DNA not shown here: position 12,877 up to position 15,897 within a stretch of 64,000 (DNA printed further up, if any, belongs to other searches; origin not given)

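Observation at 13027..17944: Cysteine-cluster-less molybdopterin-oxidoreductase-fold protein co-operonic with a cNMP-binding histidine kinase and a response regulator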

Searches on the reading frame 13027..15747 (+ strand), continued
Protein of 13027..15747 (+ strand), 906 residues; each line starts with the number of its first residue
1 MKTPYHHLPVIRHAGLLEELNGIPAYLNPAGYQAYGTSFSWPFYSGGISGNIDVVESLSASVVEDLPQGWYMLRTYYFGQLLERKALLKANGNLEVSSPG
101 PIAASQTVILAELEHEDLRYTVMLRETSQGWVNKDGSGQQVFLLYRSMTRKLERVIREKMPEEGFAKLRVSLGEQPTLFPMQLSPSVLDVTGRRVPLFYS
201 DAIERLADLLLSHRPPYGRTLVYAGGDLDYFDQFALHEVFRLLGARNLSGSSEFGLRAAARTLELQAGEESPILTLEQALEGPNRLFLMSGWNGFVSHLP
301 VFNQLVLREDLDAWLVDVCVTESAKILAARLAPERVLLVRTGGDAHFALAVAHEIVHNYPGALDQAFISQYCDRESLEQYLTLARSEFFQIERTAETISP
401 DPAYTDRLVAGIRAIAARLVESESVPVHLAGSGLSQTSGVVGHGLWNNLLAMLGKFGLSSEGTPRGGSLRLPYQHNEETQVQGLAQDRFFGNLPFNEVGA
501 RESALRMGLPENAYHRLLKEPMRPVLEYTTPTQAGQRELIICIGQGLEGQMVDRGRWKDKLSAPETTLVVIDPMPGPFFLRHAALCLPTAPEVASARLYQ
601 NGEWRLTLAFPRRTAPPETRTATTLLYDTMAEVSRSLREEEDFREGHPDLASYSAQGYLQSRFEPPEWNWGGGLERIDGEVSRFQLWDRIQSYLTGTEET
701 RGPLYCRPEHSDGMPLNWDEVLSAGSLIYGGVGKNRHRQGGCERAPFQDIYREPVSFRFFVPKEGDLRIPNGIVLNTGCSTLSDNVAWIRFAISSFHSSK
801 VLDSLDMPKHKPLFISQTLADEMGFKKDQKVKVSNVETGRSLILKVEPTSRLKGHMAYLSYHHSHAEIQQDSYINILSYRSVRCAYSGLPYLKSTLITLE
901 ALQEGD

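Call 44: predict_structure(alignment_id=A2)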
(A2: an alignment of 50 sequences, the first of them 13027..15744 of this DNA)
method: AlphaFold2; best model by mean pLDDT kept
length: 906 residues; sequences in the alignment: 50
mean_pLDDT: 88.5   pTM: 0.85
mean pLDDT of the five models: 88.5, 88.3, 86.7, 86.6, 86.6
residues with pLDDT >= 90: 561; 70-90: 270; 50-70: 60; < 50: 15
segments of 3 or more residues with pLDDT < 50: 45-48, 161-165
pLDDT, mean of each block of 10 residues (from residue 1): 72 85 89 65 48 64 76 86 91 88 85 88 88 75 76 62 52 76 92 91 98 93 88 97 95 89 95 93 95 82 89 96 94 95 95 97 94 97 96 96 95 98 96 90 96 96 94 86 93 96 97 94 86 88 81 83 94 89 94 88 89 90 97 97 95 96 95 95 97 96 94 94 89 91 85 96 92 91 87 74 79 94 94 91 93 93 82 76 86 91 68
secondary structure, 60 per line:
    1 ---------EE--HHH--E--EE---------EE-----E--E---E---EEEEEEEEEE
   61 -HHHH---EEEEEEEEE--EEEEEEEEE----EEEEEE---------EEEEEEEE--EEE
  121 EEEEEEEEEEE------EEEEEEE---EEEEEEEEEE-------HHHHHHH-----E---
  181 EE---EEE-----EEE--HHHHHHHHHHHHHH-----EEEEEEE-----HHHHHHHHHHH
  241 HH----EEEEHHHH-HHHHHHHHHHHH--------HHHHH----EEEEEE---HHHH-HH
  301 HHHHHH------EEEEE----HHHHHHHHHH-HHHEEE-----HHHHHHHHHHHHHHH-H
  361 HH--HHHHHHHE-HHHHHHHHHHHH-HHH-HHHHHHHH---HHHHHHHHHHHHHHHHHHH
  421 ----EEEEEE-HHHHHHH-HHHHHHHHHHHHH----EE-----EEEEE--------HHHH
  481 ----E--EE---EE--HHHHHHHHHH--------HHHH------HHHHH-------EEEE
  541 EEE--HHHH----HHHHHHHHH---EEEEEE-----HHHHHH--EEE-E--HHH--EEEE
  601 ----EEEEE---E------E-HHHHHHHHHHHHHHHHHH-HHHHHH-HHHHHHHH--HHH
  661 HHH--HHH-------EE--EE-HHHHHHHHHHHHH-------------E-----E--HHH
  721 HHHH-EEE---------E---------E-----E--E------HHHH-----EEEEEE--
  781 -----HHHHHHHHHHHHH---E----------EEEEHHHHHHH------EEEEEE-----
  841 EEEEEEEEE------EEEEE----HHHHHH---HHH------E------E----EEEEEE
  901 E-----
elements in order (helices of 4 or more, strands of 3 or more residues): E51-60 H62-65 E69-77 E80-88 E93-98 E108-115 E118-131 E138-144 E148-157 H165-171 E186-188 E194-196 H199-212 E218-224 H230-242 E247-250 H251-254 H256-267 H276-280 E285-290 H294-297 H299-306 E313-317 H322-331 E336-338 H344-358 H365-371 H374-385 H391-398 H402-420 E425-430 H432-438 H440-452 E464-468 H477-480 H497-506 H515-518 H525-529 E537-543 H546-549 H554-562 E566-571 H577-582 E585-587 E597-600 E605-609 H622-639 H641-646 H648-655 H658-663 H683-695 H718-724 E726-728 H764-767 E773-778 H786-798 E813-816 H817-823 E830-835 E841-849 E856-860 H865-870 E895-901
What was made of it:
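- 13027..15747 (+): 906-aa protein with the Mo/W-bisPGD fold and no cofactor ligands ('class C', pseudo-enzyme). Call 44 (model pLDDT 88.5).
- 13147..13170 (+): Former first FS0 motif (residues 41-48, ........). Canonical members have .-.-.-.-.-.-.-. here. The model has pLDDT below 50 at residues 45-48 (call 44).
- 13174..13500 (+): Beta-rich insertion (residues ~50-158) between the two halves of the former FS0 motif. It is specific to this family and variable in length. Secondary structure in call 44.
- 13507..13527 (+): Former fourth FS0 ligand and electron-transfer Lys (residues 161-167, PEEGFAK). Canonical members have P-T-x-G-C-V-K. Model pLDDT is below 50 at residues 161-165 (call 44).
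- On Mo/W-bisPGD (DMSO reductase) superfamily: Model pLDDT 88.5 (call 44).
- Checked: an AlphaFold model with pLDDT 88.5 and pTM 0.85 (call 44);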

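Call 47: fold_search(model_id=the predicted structure, library=pdb)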
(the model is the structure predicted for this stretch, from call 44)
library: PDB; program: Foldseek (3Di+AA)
matches with E <= 10: 981; with E <= 0.001: 177
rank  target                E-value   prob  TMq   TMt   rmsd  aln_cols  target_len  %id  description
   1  2jio                  9.6e-32  1.00  0.60  0.74  13.6       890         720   15  A New Catalytic Mechanism of Periplasmic Nitrate Reductase from Desulfovibrio desulfuricans ATCC 27774 from Crystallogra (released 2008-03-18)
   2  8rqz_C                1.4e-31  1.00  0.58  0.54   5.1       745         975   17  Crystal structure of Molybdenum bispyranopterin guanine dinucleotide formate dehydrogenases ForCE1 from Bacillus subti (released 2025-08-06)
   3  2v45                  1.8e-31  1.00  0.60  0.74   8.7       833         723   16  A New Catalytic Mechanism of Periplasmic Nitrate Reductase from Desulfovibrio desulfuricans ATCC 27774 from Crystallogra (released 2008-03-18)
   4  2nap                  4.9e-31  1.00  0.59  0.73  13.4       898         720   15  DISSIMILATORY NITRATE REDUCTASE (NAP) FROM DESULFOVIBRIO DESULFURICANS (released 1999-09-19)
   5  9ktl_A                5.5e-31  1.00  0.58  0.56   5.6       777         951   14  Cryo-EM structure of reduced form of formate dehydrogenase from Rhodobacter aestuarii (RaFDH) with NADH (released 2025-06-18)
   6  1fdi                  1.2e-30  1.00  0.57  0.71  14.1       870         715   13  OXIDIZED FORM OF FORMATE DEHYDROGENASE H FROM E. COLI COMPLEXED WITH THE INHIBITOR NITRITE (released 1997-08-20)
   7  6tg9_A                2.6e-30  1.00  0.56  0.54  13.9       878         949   14  Cryo-EM Structure of NADH reduced form of NAD+-dependent Formate Dehydrogenase from Rhodobacter capsulatus (released 2020-04-22)
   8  2v3v                  1.0e-29  1.00  0.60  0.74  13.6       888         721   15  A New Catalytic Mechanism of Periplasmic Nitrate Reductase from Desulfovibrio desulfuricans ATCC 27774 from Crystallogra (released 2008-03-18)
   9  9vap_A                1.2e-29  1.00  0.56  0.56  14.7       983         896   14  Cryo-EM structure of formate dehydrogenase from Shewanella oneidensis MR-1 (SoFdhAB) (released 2026-04-08)
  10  8cm4_A                2.8e-29  1.00  0.56  0.53  11.9      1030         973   12  W-formate dehydrogenase C872A from Desulfovibrio vulgaris - exposed to oxygen (released 2023-09-27)
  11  7vw6_A                3.8e-29  1.00  0.56  0.56  13.2       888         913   14  Cryo-EM Structure of Formate Dehydrogenase 1 from Methylorubrum extorquens AM1 (released 2022-06-01)
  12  2nya_A                4.0e-29  1.00  0.59  0.67   6.9       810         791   15  Crystal structure of the periplasmic nitrate reductase (NAP) from Escherichia coli (released 2006-12-05)
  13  8j83_A                9.6e-29  1.00  0.56  0.56  13.4       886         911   14  Crystal structure of formate dehydrogenase from Methylorubrum extorquens AM1 (released 2023-10-11)
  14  9qm1_A                1.3e-28  1.00  0.54  0.51  11.0       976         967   13  W-formate dehydrogenase U192C from Desulfovibrio vulgaris - Soaked with Dithionite (released 2025-07-16)
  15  8cm4_C                1.3e-28  1.00  0.55  0.52  12.1      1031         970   13  W-formate dehydrogenase C872A from Desulfovibrio vulgaris - exposed to oxygen (released 2023-09-27)
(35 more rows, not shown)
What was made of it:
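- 13027..15747 (+): Call 47 (Foldseek NapA E 1e-31).
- On Mo/W-bisPGD (DMSO reductase) superfamily: Foldseek NapA E 9.6e-32 (call 47).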

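Call 56: search_solved_structures(query=L009:5230-6700:+, max_evalue=0.001, show_alignments=1)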
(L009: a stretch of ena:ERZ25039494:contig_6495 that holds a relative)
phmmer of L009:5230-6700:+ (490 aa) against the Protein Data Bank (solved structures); distinct sequences matched with E-value up to 0.001: 3.
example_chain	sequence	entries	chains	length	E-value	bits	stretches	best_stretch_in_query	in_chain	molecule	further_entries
4iu8_A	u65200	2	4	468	1.1e-17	67.3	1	16-301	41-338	Nitrite extrusion protein 2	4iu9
4u4t_A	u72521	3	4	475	6.3e-14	54.9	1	14-301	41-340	Nitrate/nitrite transporter NarK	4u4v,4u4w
4jr9_A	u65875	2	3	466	8.5e-14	54.5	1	14-301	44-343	Nitrite extrusion protein 1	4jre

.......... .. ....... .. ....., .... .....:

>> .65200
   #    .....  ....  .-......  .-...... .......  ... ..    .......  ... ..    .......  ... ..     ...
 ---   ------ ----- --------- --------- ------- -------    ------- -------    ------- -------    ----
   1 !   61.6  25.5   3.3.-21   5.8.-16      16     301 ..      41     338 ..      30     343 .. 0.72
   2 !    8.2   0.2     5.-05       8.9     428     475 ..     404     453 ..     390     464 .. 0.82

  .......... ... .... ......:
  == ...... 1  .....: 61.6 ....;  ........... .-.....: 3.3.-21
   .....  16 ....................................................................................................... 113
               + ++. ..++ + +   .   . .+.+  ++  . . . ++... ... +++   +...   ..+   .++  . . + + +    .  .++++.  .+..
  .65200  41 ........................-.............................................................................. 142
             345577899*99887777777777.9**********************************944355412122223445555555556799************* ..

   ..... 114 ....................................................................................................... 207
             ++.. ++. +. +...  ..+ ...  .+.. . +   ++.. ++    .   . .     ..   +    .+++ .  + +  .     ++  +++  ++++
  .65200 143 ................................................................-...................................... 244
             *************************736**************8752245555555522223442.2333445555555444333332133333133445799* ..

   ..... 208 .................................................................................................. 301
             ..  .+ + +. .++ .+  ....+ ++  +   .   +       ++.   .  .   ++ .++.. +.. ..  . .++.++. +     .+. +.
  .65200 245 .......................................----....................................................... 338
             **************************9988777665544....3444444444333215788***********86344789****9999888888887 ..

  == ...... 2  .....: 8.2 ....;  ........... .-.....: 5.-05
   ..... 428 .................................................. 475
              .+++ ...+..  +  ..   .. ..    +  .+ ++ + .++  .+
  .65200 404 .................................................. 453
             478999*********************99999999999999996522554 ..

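Call 79: search_protein_representatives(alignment_id=A2)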
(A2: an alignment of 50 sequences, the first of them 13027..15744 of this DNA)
Query: 50 sequences, 910 profile positions. Proteins with E-value up to 0.001 (for the whole library): 134; up to 1e-10: 96; up to 1e-30: 56. The best 134 are listed.
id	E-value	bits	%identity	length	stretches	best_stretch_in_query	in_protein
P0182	0.0e+00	1351.3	-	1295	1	3-905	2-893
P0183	0.0e+00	1334.6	-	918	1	8-904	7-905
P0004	0.0e+00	1254.4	-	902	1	3-907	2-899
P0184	0.0e+00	1131.4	-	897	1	3-906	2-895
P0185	0.0e+00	1111.9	-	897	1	7-904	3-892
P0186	0.0e+00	1069.0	-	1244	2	173-671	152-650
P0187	0.0e+00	1064.7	-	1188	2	161-906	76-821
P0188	1.8e-281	952.6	-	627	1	288-906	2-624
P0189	7.5e-279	943.9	-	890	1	1-905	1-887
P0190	8.4e-278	940.5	-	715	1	6-699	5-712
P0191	2.1e-261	886.2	-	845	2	1-705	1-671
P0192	6.4e-236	801.9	-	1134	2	176-672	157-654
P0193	8.0e-226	768.5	-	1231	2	37-695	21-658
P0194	8.3e-225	765.1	-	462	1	221-635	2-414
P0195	4.4e-199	680.0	-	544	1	354-906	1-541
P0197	3.6e-170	584.3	-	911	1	5-434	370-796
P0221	1.1e-47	179.0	-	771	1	199-905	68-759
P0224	2.8e-43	164.4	-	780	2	195-640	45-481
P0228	2.9e-39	151.1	-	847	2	190-641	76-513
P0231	6.8e-35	136.6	-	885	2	187-661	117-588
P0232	2.1e-34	135.0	-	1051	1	187-662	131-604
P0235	1.8e-32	128.7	-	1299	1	188-907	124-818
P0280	1.0e-09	53.4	-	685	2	198-388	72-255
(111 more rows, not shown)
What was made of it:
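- Closest known: Assimilatory nitrate reductases. Different: The family scores at most about 55 bits against canonical enzymes, compared with at least 600 bits within the family (call 79).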

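Call 80: search_protein_families(library=pfam, proteins=[P0221, P0224, P0228, P0231, P0232, P0235, P0280, P0197, P0193], max_evalue=0.001)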
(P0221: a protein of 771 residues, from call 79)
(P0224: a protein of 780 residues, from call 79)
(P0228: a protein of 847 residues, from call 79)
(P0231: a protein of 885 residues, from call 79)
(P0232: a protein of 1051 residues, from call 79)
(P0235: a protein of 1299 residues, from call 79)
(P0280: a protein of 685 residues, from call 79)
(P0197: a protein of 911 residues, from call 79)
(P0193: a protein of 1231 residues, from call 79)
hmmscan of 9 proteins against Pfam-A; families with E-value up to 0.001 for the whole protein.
P0221 (771 aa): 2 families
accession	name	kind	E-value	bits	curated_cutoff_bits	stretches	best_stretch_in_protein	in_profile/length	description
PF00384.28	Molybdopterin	-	5.8e-36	124.7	24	1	54-489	1-351/353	Molybdopterin oxidoreductase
PF01568.27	Molydop_binding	-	1.5e-16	60.8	26.8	1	653-750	8-109/110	Molydopterin dinucleotide binding domain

P0224 (780 aa): 2 families
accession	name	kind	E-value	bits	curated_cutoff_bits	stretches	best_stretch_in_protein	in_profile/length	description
PF00384.28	Molybdopterin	-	1.3e-37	130.1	24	1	35-474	1-352/353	Molybdopterin oxidoreductase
PF01568.27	Molydop_binding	-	4.9e-13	49.5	26.8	1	689-769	28-109/110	Molydopterin dinucleotide binding domain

P0228 (847 aa): 2 families
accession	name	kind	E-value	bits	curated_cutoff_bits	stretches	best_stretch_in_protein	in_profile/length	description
PF00384.28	Molybdopterin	-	9.3e-41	140.5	24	1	71-506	1-353/353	Molybdopterin oxidoreductase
PF01568.27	Molydop_binding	-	5.7e-14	52.5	26.8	1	735-817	26-109/110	Molydopterin dinucleotide binding domain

P0231 (885 aa): 2 families
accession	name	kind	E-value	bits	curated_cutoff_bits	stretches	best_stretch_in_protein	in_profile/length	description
PF00384.28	Molybdopterin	-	3.1e-29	102.6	24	1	114-557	1-351/353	Molybdopterin oxidoreductase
PF01568.27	Molydop_binding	-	6.1e-09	36.3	26.8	1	709-799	8-104/110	Molydopterin dinucleotide binding domain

P0232 (1051 aa): 2 families
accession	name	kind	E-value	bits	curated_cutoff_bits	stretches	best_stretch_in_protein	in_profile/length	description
PF00384.28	Molybdopterin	-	5.3e-28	98.5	24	1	128-572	1-351/353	Molybdopterin oxidoreductase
PF01106.22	NifU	-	9.2e-12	45.4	27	1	945-1011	1-66/67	NifU-like domain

P0235 (1299 aa): 3 families
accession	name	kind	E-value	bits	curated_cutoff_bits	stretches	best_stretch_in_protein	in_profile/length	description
PF00384.28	Molybdopterin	-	2.6e-30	106.1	24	1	120-563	1-351/353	Molybdopterin oxidoreductase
PF01568.27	Molydop_binding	-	6.6e-12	45.9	26.8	1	711-807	7-109/110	Molydopterin dinucleotide binding domain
PF01106.22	NifU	-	2.8e-11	43.8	27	1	1212-1266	1-53/67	NifU-like domain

P0280 (685 aa): 3 families
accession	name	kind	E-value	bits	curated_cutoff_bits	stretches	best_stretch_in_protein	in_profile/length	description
PF00384.28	Molybdopterin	-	9e-71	239.2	24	1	59-482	1-351/353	Molybdopterin oxidoreductase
PF01568.27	Molydop_binding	-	4.9e-29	101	26.8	1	573-676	1-109/110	Molydopterin dinucleotide binding domain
PF04879.21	Molybdop_Fe4S4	-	4.3e-14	52.7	22.7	1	6-50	4-48/55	Molybdopterin oxidoreductase Fe4S4 domain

P0197 (911 aa): 4 families
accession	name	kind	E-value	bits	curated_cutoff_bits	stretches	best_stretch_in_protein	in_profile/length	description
PF00027.35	cNMP_binding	-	4.4e-14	52.6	27.5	1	1-69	20-88/89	Cyclic nucleotide-binding domain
PF02518.31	HATPase_c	-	2.8e-09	37.8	26.4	1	242-311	5-66/111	Histidine kinase-, DNA gyrase B-, and HSP90-like ATPase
PF00512.31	HisKA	-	0.00011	22.6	26.9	1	114-172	2-52/66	His Kinase A (phospho-acceptor) domain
PF13581.12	HATPase_c_2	-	0.0006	20.3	27.4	0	251-300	40-85/127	Histidine kinase-like ATPase domain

P0193 (1231 aa): 4 families
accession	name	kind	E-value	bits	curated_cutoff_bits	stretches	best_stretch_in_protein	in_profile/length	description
PF00970.30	FAD_binding_6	-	6.1e-17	62.2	21.1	1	865-959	3-97/99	Oxidoreductase FAD-binding domain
PF00175.26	NAD_binding_1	-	3.2e-16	60.4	22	1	972-1076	1-108/109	Oxidoreductase NAD-binding domain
PF00111.32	Fer2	-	2.3e-13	50.3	21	1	1157-1223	8-76/77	2Fe-2S iron-sulfur cluster binding domain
PF01568.27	Molydop_binding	-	1.2e-11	45.1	26.8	1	723-819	10-105/110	Molydopterin dinucleotide binding domain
